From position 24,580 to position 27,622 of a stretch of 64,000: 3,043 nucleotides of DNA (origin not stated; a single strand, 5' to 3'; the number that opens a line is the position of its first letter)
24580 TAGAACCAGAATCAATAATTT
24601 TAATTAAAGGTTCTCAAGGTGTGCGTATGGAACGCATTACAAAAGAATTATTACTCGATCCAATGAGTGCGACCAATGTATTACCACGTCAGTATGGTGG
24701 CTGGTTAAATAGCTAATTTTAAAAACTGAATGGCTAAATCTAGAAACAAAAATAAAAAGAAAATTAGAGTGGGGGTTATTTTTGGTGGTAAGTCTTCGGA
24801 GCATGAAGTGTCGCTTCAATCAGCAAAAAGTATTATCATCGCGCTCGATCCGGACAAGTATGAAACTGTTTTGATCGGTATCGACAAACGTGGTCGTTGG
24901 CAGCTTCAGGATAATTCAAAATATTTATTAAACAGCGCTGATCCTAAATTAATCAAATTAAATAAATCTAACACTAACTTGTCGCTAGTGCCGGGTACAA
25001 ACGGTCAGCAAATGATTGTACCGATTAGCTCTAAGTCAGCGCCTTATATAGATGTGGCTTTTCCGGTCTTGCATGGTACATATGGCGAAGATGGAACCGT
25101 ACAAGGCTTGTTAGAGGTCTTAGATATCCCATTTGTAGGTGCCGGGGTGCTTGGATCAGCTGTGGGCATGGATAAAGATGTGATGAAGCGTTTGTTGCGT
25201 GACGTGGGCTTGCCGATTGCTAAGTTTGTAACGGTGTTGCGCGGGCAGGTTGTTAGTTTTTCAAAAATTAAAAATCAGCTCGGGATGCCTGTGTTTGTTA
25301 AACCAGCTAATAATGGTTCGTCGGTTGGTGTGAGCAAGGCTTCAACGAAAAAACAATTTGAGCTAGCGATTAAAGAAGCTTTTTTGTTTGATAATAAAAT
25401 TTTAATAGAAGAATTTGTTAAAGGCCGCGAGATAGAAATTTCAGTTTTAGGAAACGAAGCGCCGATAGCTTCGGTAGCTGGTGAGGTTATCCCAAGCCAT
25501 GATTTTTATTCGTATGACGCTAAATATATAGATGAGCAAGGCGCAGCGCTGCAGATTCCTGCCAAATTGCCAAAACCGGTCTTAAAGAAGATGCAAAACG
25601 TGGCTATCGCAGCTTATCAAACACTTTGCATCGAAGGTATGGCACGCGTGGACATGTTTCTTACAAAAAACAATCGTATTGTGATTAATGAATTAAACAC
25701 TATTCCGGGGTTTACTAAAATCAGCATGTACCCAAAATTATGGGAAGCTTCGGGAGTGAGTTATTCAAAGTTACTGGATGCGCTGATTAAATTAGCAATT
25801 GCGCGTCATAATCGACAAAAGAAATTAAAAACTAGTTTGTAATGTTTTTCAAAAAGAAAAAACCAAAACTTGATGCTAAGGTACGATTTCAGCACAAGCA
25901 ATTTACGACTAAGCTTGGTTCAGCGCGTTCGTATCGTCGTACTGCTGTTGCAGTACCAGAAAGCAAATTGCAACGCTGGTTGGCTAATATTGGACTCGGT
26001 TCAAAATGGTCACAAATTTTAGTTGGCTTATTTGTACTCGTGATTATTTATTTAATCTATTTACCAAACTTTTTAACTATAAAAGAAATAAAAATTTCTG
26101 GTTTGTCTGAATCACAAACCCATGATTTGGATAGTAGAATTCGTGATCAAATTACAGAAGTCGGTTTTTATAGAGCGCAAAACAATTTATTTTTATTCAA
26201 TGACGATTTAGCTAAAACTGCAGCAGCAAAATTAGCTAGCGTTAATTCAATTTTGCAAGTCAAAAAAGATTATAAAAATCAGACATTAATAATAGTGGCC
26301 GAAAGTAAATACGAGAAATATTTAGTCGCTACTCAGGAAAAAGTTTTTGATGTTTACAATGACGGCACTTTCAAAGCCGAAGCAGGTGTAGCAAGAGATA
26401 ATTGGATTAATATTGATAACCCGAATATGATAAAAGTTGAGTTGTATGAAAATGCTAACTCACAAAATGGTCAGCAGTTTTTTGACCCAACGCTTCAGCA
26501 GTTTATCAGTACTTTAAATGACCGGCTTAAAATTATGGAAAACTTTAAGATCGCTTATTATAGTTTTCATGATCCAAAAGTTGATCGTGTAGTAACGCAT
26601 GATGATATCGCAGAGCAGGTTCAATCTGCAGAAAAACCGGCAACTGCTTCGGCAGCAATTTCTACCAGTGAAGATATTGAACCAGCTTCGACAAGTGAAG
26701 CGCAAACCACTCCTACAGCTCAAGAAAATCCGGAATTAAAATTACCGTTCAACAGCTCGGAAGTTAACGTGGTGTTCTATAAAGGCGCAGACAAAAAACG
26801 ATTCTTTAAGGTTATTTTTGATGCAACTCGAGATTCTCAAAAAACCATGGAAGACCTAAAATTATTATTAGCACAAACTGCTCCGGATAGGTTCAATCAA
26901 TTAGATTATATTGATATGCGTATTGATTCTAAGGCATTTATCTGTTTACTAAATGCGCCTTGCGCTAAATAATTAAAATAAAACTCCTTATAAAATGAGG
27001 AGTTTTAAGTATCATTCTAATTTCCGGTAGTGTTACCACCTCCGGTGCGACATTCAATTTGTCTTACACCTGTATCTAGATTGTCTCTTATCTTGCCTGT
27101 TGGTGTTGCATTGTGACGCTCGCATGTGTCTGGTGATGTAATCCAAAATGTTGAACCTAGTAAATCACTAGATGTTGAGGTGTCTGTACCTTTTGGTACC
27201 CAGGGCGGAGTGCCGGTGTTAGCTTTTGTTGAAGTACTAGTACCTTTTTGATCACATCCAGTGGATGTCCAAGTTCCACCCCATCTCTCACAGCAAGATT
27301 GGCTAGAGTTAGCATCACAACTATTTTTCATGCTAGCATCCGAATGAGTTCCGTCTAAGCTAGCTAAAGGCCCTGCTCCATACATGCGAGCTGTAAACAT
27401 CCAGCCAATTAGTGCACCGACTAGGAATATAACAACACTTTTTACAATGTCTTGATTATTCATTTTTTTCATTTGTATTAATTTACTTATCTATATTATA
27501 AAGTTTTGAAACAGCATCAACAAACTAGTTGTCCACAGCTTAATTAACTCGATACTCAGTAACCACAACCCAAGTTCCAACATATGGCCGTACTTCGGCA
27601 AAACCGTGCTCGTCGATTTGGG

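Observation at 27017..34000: Tandem GT-C (PMT/ArnT-like) transferases with GT2 and a WecA-family initiator, a lipid-linked glycan assembly block in a probable monoderm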

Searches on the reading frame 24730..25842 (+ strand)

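Call 10: search_protein_families(library=pfam, proteins=[window:24730-25842:+], max_evalue=0.001)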
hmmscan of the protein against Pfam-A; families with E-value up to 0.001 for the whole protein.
window:24730-25842:+ (370 aa): 8 families
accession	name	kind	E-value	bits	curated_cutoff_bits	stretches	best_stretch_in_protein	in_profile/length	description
PF07478.18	Dala_Dala_lig_C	-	3.2e-72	242.7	24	1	155-354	1-204/204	D-ala D-ala ligase C-terminus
PF01820.27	Dala_Dala_lig_N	-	1.4e-36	126.1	34.6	1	13-138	1-121/121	D-ala D-ala ligase N-terminus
PF02222.28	ATP-grasp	-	2.8e-11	43.8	27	1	155-323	2-160/179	ATP-grasp domain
PF02786.22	CPSase_L_D2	-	1.2e-08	35.1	19.8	1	148-324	1-178/211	Carbamoyl-phosphate synthase L chain, ATP binding domain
PF13535.11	ATP-grasp_4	-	4.9e-06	26.7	27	1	185-324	2-150/160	ATP-grasp domain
PF02655.19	ATP-grasp_3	-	9.8e-05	22.9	23.2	1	185-323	31-154/160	ATP-grasp domain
PF08443.16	RimK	-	0.00011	22.4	21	0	170-336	23-177/188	RimK-like ATP-grasp domain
PF14397.11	ATPgrasp_ST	-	0.00017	21.3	31.4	0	283-330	213-260/278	Sugar-transfer associated ATP-grasp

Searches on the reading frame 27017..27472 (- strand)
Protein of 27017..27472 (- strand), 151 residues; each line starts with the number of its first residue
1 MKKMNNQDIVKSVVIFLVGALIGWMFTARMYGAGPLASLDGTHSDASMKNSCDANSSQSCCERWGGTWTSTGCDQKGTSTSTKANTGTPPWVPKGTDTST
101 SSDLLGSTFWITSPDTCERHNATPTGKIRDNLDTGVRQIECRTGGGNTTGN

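Call 3: search_protein_families(library=pfam, proteins=[window:27017-27472:-], max_evalue=0.01)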
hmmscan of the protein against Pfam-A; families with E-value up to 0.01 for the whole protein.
window:27017-27472:- (151 aa): 0 families

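Call 9: search_protein_families(library=ncbifam, proteins=[window:27017-27472:-], max_evalue=0.01)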
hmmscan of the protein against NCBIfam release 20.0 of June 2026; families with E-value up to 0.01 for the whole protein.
window:27017-27472:- (151 aa): 0 families
